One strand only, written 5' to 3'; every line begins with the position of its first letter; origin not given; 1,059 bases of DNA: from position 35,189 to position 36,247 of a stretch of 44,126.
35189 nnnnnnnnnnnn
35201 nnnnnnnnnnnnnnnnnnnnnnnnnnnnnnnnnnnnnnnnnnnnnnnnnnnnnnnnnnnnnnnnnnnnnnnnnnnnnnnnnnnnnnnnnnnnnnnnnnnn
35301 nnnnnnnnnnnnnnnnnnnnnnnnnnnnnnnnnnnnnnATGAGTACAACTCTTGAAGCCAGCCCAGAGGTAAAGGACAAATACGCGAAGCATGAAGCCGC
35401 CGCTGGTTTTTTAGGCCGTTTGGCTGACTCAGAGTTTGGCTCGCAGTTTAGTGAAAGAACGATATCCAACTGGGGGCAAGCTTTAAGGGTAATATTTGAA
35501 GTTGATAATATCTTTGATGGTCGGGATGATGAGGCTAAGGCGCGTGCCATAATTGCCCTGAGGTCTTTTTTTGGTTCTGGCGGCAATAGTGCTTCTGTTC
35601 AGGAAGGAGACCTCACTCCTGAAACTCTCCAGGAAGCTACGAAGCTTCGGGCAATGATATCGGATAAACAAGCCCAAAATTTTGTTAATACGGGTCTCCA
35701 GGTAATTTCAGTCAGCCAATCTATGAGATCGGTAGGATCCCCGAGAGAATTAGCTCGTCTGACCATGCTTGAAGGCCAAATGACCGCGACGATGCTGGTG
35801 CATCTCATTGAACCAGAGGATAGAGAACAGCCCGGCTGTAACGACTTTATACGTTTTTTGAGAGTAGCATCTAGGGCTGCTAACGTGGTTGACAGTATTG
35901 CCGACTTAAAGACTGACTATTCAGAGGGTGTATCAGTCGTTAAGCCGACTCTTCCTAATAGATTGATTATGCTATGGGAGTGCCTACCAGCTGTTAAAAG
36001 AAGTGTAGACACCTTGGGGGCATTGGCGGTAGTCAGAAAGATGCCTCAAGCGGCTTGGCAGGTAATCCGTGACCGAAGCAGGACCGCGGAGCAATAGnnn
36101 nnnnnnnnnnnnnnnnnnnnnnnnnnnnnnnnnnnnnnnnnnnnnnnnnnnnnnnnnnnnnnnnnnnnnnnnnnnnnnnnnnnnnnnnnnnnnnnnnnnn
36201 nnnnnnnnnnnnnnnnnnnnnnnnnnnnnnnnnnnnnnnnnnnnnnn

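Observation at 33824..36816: Three-gene isoprenoid-end-modifying module in a reduced genome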

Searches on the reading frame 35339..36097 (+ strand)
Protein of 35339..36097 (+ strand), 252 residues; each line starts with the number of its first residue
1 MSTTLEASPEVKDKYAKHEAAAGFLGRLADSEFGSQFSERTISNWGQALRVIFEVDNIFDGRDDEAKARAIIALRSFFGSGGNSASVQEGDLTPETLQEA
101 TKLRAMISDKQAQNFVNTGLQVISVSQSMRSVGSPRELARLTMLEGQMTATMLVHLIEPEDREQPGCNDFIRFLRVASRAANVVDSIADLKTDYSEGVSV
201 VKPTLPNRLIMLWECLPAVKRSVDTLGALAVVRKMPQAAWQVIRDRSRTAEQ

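Call 4: search_protein_families(library=pfam, proteins=[window:35339-36097:+], max_evalue=1)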
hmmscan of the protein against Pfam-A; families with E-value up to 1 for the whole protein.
window:35339-36097:+ (252 aa): 1 family
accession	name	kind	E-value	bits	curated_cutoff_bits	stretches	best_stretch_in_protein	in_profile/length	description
PF19027.5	DUF5752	-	0.038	13.8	23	1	104-191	107-190/208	Family of unknown function (DUF5752)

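Call 5: search_protein_families(library=ncbifam, proteins=[window:35339-36097:+], max_evalue=1)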
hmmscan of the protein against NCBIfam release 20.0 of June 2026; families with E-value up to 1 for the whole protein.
window:35339-36097:+ (252 aa): 0 families

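Call 7: search_solved_structures(query=window:35339-36097:+, max_evalue=10)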
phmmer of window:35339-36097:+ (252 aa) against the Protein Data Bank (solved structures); distinct sequences matched with E-value up to 10: 4.
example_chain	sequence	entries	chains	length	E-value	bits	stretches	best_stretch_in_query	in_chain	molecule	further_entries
5j4a_A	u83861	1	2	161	0.16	14.9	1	74-118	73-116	tRNA nuclease CdiA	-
3vz8_A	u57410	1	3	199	0.69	12.8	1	26-72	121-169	60 kDa chaperonin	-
8rx8_A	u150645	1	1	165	0.94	12.4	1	141-181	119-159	Probable calcium-binding protein CML18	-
1xdf_A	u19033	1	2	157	1.4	11.8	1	94-162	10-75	PR10.2A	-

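Call 9: find_homologous_proteins(query=window:35339-36097:+)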
Query window:35339-36097:+ (252 aa): 3 proteins with E <= 0.001 among 2953 candidates.
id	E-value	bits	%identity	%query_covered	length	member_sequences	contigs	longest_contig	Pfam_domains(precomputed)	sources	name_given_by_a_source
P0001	4.4e-158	542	100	100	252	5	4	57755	-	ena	-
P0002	1.0e-78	282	57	94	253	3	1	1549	-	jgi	jgi:hypothetical protein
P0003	1.9e-76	275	54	98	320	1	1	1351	-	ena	-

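Call 31: find_encoding_contigs(protein=P0003, flank=5000, max_places=3)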
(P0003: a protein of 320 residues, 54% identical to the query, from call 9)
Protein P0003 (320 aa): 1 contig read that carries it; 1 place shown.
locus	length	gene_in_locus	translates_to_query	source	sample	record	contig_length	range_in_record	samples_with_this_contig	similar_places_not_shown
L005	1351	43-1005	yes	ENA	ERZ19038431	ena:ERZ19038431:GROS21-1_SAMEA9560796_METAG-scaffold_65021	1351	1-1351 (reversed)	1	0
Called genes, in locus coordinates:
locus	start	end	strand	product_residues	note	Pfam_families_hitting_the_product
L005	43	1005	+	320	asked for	-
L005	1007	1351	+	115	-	?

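Call 32: find_encoding_contigs(protein=P0002, flank=5000, max_places=3)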
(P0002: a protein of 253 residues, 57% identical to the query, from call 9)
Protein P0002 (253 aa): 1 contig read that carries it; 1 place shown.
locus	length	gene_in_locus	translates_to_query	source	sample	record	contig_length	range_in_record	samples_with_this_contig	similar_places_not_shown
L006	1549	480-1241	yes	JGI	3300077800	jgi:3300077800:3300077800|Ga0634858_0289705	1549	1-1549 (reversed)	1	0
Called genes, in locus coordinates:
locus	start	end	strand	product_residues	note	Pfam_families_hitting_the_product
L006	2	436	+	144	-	PF13489:Methyltransf_23 (faint)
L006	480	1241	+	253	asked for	-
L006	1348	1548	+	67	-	?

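Call 37: predict_structure(alignment_id=A1)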
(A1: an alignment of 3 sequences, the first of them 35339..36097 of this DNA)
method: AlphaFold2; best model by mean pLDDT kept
length: 252 residues; sequences in the alignment: 3
mean_pLDDT: 63.8   pTM: 0.62
mean pLDDT of the five models: 63.8, 62.5, 62.0, 61.3, 44.2
residues with pLDDT >= 90: 18; 70-90: 111; 50-70: 35; < 50: 88
segments of 3 or more residues with pLDDT < 50: 1-11, 81-85, 180-248, 250-252
pLDDT, mean of each block of 10 residues (from residue 1): 35 66 72 83 89 80 79 77 52 84 87 82 72 62 74 90 83 64 42 37 36 38 35 37 43 40
secondary structure, 60 per line:
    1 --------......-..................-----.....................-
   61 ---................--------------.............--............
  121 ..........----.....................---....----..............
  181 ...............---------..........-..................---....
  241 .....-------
elements in order: H9-14 H16-33 H39-59 H64-79 H94-106 H109-130 H135-155 H159-162 H167-195 H205-214 H216-233 H237-245
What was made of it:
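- Tried and rejected: The first AF2 run, with three sequences, was poor (pLDDT 63.8, call 37).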

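Call 38: search_protein_representatives(alignment_id=A1)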
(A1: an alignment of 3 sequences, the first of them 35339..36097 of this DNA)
Query: 3 sequences, 256 profile positions. Proteins with E-value up to 0.001 (for the whole library): 218; up to 1e-10: 81; up to 1e-30: 6. The best 150 are listed.
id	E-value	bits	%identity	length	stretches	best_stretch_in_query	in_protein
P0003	1.9e-143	492.5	-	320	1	3-256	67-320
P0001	1.9e-137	472.9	-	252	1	12-256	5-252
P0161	3.6e-47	177.1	-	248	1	23-254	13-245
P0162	1.7e-46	174.8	-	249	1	19-255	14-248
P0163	2.3e-35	138.4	-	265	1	28-253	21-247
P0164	1.2e-31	126.2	-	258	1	28-219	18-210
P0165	1.0e-26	110.1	-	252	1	26-251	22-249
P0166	3.6e-26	108.2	-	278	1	26-233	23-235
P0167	4.3e-26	108.0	-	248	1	23-238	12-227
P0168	1.4e-25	106.4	-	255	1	12-231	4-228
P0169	9.4e-25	103.6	-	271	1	24-252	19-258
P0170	1.8e-24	102.7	-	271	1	23-237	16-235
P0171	6.2e-22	94.4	-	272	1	25-219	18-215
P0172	8.1e-22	94.0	-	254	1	35-232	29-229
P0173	1.9e-21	92.8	-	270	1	13-232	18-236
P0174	4.8e-20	88.2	-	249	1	28-252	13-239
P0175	8.4e-20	87.4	-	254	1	50-223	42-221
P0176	1.3e-19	86.7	-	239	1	27-222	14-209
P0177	2.3e-19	86.0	-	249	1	25-250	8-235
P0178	2.8e-19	85.7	-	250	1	16-216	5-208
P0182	2.1e-16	76.2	-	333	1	24-229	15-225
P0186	8.1e-16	74.3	-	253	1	23-248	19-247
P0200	4.2e-14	68.7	-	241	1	30-229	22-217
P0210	4.4e-13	65.4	-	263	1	21-248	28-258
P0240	1.1e-10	57.5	-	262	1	32-230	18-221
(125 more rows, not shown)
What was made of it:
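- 35339..36097 (+): Gene 2: a 252-aa soluble all-helical protein of an unnamed family with a class I terpenoid-synthase fold. Its metal-binding-type motifs are D56xxxD60 and D185xxxD189xxxD193. 218 representative clusters in a profile search (call 38).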

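Call 41: fold_search(model_id=the predicted structure, library=pdb)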
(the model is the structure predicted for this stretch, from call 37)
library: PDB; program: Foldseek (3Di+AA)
matches with E <= 10: 556; with E <= 0.001: 0
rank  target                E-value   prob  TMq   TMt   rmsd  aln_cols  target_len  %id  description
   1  3lgz                  8.4e-02  0.97  0.40  0.38   7.1       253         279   13  Crystal structure of dehydrosqualene synthase Y129A from S. aureus complexed with presqualene pyrophosphate (released 2010-12-22)
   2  1r0d_A                1.0e-01  0.69  0.23  0.28  16.1       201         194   11  HIP1R THATCH DOMAIN CORE (released 2004-07-06)
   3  8h6q_D                1.1e-01  0.98  0.43  0.36   9.2       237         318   15  Class I sesquiterpene synthase BCBOT2 (apo) (released 2023-08-23)
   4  7w5h_B                1.5e-01  0.84  0.31  0.24  18.7       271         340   14  The structure of trichobrasilenol synthase TaTC6 in complex with FsPP (released 2022-08-31)
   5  7w5h_A                1.5e-01  0.84  0.31  0.24  18.8       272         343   14  The structure of trichobrasilenol synthase TaTC6 in complex with FsPP (released 2022-08-31)
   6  3vjd                  1.6e-01  0.97  0.45  0.41   6.5       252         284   13  Crystal structure of the Y248A mutant of C(30) carotenoid dehydrosqualene synthase from Staphylococcus aureus (released 2012-04-11)
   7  7w5i_B                1.6e-01  0.80  0.30  0.24  18.9       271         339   14  The structure of trichobrasilenol synthase TaTC6 in complex with FPP-1 (released 2022-06-01)
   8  1r0d_B                1.9e-01  0.60  0.23  0.29  16.0       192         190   11  HIP1R THATCH DOMAIN CORE (released 2004-07-06)
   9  8h6q_B                2.0e-01  0.95  0.42  0.35   9.2       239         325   15  Class I sesquiterpene synthase BCBOT2 (apo) (released 2023-08-23)
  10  3ae0_A                2.0e-01  0.93  0.41  0.37   8.5       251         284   12  Crystal structure of the C(30) carotenoid dehydrosqualene synthase from Staphylococcus aureus complexed with geranylge (released 2010-11-24)
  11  8h6q_A                2.2e-01  0.94  0.43  0.34   9.1       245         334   13  Class I sesquiterpene synthase BCBOT2 (apo) (released 2023-08-23)
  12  4w4s_B                2.3e-01  0.92  0.42  0.39   9.4       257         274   15  Crystal structure of ent-kaurene synthase BJKS from bradyrhizobium japonicum in complex with BPH-629 (released 2015-01-14)
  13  8h6q_C                2.9e-01  0.92  0.43  0.35   9.2       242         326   14  Class I sesquiterpene synthase BCBOT2 (apo) (released 2023-08-23)
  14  8h6u_B                2.9e-01  0.66  0.30  0.25  17.4       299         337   10  Class I sesquiterpene synthase BCBOT2 (complex) (released 2023-08-23)
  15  1zdt_A                2.9e-01  0.15  0.16  0.16  21.6       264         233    9  The Crystal Structure of Human Steroidogenic Factor-1 (released 2005-05-24)
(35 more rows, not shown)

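Call 43: search_solved_structures(query=A3, max_evalue=10, show_alignments=2)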
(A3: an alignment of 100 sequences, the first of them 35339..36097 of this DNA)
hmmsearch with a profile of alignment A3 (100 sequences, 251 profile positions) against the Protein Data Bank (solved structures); distinct sequences matched with E-value up to 10: 26.
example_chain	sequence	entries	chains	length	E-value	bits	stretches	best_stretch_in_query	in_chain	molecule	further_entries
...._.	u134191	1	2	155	0.0011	21.4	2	78-120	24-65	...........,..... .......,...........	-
7vg7_B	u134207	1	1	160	0.0012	21.3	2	78-120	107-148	Uteroglobin,PB1m6A9 peptide,Uteroglobin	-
2gs4_A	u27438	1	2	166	0.1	15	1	9-92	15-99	Protein yciF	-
6nu2_AV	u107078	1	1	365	0.21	14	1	17-133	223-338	28S ribosomal protein S27, mitochondrial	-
9ojm_V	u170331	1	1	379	0.22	13.9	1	17-133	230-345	Small ribosomal subunit protein mS27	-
6r17_A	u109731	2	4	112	0.25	13.7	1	59-129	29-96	Synaptonemal complex central element protein 2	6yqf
3j9m_AV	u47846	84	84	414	0.26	13.7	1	17-133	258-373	mS27 | 28S ribosomal protein S27, mitochondrial | Small ribosomal subunit protein mS27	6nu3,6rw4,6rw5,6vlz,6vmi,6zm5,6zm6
8fre_A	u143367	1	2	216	0.3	13.4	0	60-129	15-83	RBL4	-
1orj_A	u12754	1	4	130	0.42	13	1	27-110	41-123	flagellar protein FliS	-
3oq9_H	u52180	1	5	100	0.47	12.8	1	36-104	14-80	Protein FADD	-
6aci_H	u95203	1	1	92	0.47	12.8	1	36-103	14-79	FAS-associated death domain protein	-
4uzz_B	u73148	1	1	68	0.47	12.8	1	92-142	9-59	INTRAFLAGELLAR TRANSPORTER-LIKE PROTEIN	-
1ory_A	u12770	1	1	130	0.49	12.8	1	28-110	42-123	flagellar protein FliS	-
9ncq_H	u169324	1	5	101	0.53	12.6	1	36-104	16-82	FAS-associated death domain protein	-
1e3y_A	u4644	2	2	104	0.57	12.5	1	36-104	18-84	FADD PROTEIN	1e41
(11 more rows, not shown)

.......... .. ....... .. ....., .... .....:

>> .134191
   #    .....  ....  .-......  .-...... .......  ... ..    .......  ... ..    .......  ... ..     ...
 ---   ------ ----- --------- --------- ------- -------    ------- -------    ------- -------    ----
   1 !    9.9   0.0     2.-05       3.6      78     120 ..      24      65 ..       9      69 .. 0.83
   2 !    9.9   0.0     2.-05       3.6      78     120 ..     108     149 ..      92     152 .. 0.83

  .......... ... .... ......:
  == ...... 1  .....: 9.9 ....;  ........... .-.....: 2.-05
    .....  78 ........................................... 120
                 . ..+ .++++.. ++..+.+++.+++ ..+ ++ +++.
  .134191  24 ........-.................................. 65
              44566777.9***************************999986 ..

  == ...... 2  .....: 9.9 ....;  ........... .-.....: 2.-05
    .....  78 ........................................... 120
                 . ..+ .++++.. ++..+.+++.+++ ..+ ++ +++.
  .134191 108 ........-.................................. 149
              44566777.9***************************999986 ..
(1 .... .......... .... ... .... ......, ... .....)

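Call 44: search_protein_families(library=pfam, alignment_id=A3, max_evalue=0.1)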
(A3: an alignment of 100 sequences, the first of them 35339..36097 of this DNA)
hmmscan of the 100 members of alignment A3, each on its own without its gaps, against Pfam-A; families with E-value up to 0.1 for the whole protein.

A. member 1, window:35339-36097:+ (252 aa): 1 family
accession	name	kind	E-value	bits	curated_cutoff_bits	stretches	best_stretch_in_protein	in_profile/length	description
PF19027.5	DUF5752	-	0.038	13.8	23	1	104-191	107-190/208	Family of unknown function (DUF5752)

B. families by the number of members that match (of 100 scanned): 64 families (the first 25 are shown)
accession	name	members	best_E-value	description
PF18937.5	DUF5685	3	0.0031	Family of unknown function (DUF5685)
PF25767.1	ARM_TBCD_2nd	1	0.00017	Tubulin-specific chaperone D-like, ARM repeats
PF04356.17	DUF489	1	0.0012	Protein of unknown function (DUF489)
PF22652.1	DUF7006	1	0.0015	Family of unknown function (DUF7006)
PF05192.23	MutS_III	1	0.0021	MutS domain III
PF08535.16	KorB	1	0.0028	KorB domain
PF17533.7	DUF5452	1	0.0036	Family of unknown function (DUF5452)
PF03936.21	Terpene_synth_C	1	0.0043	Terpene synthase family, metal binding domain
PF21640.2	LytM_N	1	0.0044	LytM, N-terminal domain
PF23130.1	IcmW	1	0.0047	IcmW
PF19962.4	EAD9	1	0.0058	Effector-associated domain 9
PF13371.12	TPR_9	1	0.0062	Tetratricopeptide repeat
PF17258.7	DUF5324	1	0.009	Family of unknown function (DUF5324)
PF12789.12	PTR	1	0.0092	Phage tail repeat like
PF05615.18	THOC7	1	0.011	Tho complex subunit 7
PF00494.24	SQS_PSY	1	0.017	Squalene/phytoene synthase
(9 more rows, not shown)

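Call 48: predict_structure(alignment_id=A3)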
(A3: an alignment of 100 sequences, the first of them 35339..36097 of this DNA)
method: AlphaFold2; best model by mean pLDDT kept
length: 252 residues; sequences in the alignment: 100
mean_pLDDT: 91.8   pTM: 0.87
mean pLDDT of the five models: 91.8, 90.9, 90.5, 90.3, 90.0
residues with pLDDT >= 90: 195; 70-90: 43; 50-70: 13; < 50: 1
segments of 3 or more residues with pLDDT < 50: none
pLDDT, mean of each block of 10 residues (from residue 1): 75 91 96 97 98 96 96 94 81 95 96 98 98 98 98 98 97 95 95 96 98 94 82 73 67 48
secondary structure, 60 per line:
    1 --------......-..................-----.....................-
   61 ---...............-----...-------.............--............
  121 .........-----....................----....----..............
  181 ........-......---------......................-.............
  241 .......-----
elements in order: H9-14 H16-33 H39-59 H64-78 H94-106 H109-129 H135-154 H159-162 H167-188 H190-195 H205-226 H228-247
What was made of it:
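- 35339..36097 (+): AF2 pLDDT 91.8, pTM 0.87 (call 48).
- On Class I terpenoid synthase fold (gene 2): The AF2 model has pLDDT 91.8 (call 48). They lie at the ends of helices 39-59 and 167-195 (call 48).
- Checked: Gene 2 is all-helical (call 48).
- The model is confident (call 48).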

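Call 50: find_related_loci(query=A1, collection=genome_contigs, flank=8000)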
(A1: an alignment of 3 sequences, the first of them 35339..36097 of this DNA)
Query A1 (252 aa) in genome_contigs; peptide patterns used: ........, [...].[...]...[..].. (x = any residue, [..] = any of these).
21 stretches matched a pattern, but none encodes a relative of the query by tblastn (E <= 1e-3).
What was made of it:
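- Tried and rejected: The GTDB scan with close gene 2 relatives found nothing (call 50).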

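Call 52: fold_search(model_id=the predicted structure, library=pdb)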
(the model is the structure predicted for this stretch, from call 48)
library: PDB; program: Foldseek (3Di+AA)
matches with E <= 10: 512; with E <= 0.001: 0
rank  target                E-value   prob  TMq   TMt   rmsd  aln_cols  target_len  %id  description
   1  7w5h_B                1.8e-02  1.00  0.51  0.40   8.6       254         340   13  The structure of trichobrasilenol synthase TaTC6 in complex with FsPP (released 2022-08-31)
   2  7vws_A                2.3e-02  1.00  0.44  0.37   7.9       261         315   15  Carbazole Prenyl Transferase LvqB4 (released 2022-03-23)
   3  8b4l_F                4.0e-02  1.00  0.50  0.43  10.6       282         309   13  Crystal structure of a selenomethionine-labeled hydropyrene synthase (M75L variant) in its closed conformation (released 2023-10-04)
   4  7vws_B                4.6e-02  1.00  0.44  0.36   7.8       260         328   15  Carbazole Prenyl Transferase LvqB4 (released 2022-03-23)
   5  3wjn_B                5.2e-02  0.57  0.23  0.20  17.6       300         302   12  Crystal structure of Octaprenyl Pyrophosphate synthase from Escherichia coli with farnesyl S-thiol-pyrophosphate (FSPP (released 2014-06-18)
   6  8gr7_B                5.9e-02  1.00  0.50  0.41   7.2       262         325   12  Cop4 from Antrodia cinnamomea in complex with pyrophosphate and magnesium (released 2023-09-06)
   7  9c7k_B                5.9e-02  0.99  0.45  0.39  12.8       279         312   11  Crystal structure of pentalenene synthase variant F76A with PEG molecule in the active site (released 2024-11-06)
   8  9v4h_B                6.2e-02  0.84  0.30  0.26  16.9       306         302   12  Prenyltransferase Ord1 Q216A-FSPP (released 2025-10-01)
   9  3v1x                  6.5e-02  0.99  0.47  0.40  10.9       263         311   11  Crystal structure of 2-methylisoborneol synthase from Streptomyces coelicolor A3(2) in complex with Mg2+ and 2-fluoroger (released 2012-04-11)
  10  9kgb                  6.5e-02  0.99  0.43  0.34  12.4       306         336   11  Crystal structure of tolypothrichol synthase (released 2025-04-09)
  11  8h6q_A                7.7e-02  0.99  0.44  0.36  11.3       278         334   13  Class I sesquiterpene synthase BCBOT2 (apo) (released 2023-08-23)
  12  3wjo_A                8.1e-02  0.85  0.33  0.29  13.4       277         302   13  Crystal structure of Octaprenyl Pyrophosphate synthase from Escherichia coli with isopentenyl pyrophosphate (IPP) (released 2014-06-18)
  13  8h6u_D                1.0e-01  0.99  0.50  0.40  11.0       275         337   13  Class I sesquiterpene synthase BCBOT2 (complex) (released 2023-08-23)
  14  1hm4_B                1.0e-01  0.99  0.48  0.42   8.3       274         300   12  N219L PENTALENENE SYNTHASE (released 2002-08-30)
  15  8h6q_C                1.2e-01  0.99  0.48  0.39  11.2       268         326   14  Class I sesquiterpene synthase BCBOT2 (apo) (released 2023-08-23)
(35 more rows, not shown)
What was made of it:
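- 35339..36097 (+): Foldseek PDB matches are class I terpenoid synthases and prenyltransferases (call 52).
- Closest known: Class I terpene synthases and squalene-synthase-like prenyltransferases. Same: The predicted fold is the same (call 52).
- Of the Foldseek top 50, 47 are isoprenoid-synthase-fold proteins (call 52), and an earlier low-confidence model pointed to the same fold (call 41).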

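Call 53: find_encoding_contigs(protein=P0163, flank=6000, max_places=2)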
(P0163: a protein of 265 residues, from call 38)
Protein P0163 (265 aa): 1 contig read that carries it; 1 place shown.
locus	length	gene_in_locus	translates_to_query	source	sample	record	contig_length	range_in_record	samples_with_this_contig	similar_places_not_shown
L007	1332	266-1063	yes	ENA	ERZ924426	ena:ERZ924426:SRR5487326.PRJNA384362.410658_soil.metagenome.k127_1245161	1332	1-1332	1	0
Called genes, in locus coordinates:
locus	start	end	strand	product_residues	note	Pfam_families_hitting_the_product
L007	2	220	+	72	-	?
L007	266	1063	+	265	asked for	-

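Call 54: find_encoding_contigs(protein=P0165, flank=6000, max_places=2)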
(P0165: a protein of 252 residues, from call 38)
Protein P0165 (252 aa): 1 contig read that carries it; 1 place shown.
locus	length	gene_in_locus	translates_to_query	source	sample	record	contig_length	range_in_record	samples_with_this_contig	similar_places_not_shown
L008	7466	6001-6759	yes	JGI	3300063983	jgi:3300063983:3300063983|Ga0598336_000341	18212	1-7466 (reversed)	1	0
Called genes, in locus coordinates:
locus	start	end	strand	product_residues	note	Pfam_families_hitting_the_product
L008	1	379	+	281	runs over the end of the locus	PF00078:RVT_1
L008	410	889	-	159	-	PF00293:NUDIX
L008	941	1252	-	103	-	PF05987:DUF898, PF20403:DUF6693, PF05987:DUF898 (weak)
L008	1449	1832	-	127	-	PF04002:RadC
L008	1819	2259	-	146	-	-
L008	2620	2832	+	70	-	PF13560:HTH_31, PF01381:HTH_3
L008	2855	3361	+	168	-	PF13238:AAA_18 (weak), PF13207:AAA_17 (weak)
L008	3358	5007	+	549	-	-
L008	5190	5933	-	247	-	PF00561:Abhydrolase_1, PF12146:Hydrolase_4 (weak), PF12697:Abhydrolase_6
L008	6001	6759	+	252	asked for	-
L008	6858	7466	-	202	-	?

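Call 68: list_cluster_members(proteins=[P0161, P0164, P0166, P0167, P0168, P0169, P0170, P0175, P0182, P0200])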
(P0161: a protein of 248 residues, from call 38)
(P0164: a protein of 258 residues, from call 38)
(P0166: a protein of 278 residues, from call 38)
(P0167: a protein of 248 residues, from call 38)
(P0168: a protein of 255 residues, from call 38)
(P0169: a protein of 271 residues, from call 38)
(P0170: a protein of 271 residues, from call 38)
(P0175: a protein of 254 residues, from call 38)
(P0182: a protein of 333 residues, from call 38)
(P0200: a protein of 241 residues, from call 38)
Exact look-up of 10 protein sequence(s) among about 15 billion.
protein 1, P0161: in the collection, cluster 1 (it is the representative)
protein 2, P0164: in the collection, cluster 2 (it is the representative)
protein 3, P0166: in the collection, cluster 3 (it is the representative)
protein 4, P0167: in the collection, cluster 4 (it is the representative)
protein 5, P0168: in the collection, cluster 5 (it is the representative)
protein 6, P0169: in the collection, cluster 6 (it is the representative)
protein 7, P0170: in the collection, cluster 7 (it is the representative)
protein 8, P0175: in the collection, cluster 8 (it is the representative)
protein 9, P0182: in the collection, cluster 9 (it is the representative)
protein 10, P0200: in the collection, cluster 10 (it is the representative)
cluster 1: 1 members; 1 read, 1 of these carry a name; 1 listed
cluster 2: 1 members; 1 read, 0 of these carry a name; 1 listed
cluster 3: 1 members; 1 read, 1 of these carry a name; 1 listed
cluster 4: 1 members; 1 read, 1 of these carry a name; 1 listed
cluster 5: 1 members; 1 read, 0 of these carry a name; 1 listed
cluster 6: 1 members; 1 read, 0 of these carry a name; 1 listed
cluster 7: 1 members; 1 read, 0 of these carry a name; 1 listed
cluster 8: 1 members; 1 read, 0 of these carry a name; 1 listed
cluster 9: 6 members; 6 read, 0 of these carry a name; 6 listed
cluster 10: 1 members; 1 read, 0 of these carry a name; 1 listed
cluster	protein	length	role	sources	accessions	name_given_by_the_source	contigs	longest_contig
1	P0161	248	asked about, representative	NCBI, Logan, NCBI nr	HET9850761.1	MAG TPA: hypothetical protein VFP35_04040 [Candidatus Saccharimonadales bacterium] | hypothetical protein [Candidatus Saccharimonadales bacterium]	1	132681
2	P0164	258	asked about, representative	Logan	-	-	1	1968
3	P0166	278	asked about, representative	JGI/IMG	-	hypothetical protein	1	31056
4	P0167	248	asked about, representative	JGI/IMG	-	hypothetical protein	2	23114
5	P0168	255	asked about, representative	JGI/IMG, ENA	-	-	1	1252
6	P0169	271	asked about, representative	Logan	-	-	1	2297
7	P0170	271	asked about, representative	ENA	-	-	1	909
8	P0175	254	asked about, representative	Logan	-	-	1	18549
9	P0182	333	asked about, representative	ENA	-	-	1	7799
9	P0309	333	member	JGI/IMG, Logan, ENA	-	-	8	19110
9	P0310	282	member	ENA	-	-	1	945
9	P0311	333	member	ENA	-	-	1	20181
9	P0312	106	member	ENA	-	-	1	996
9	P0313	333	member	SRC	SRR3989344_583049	-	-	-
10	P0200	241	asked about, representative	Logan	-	-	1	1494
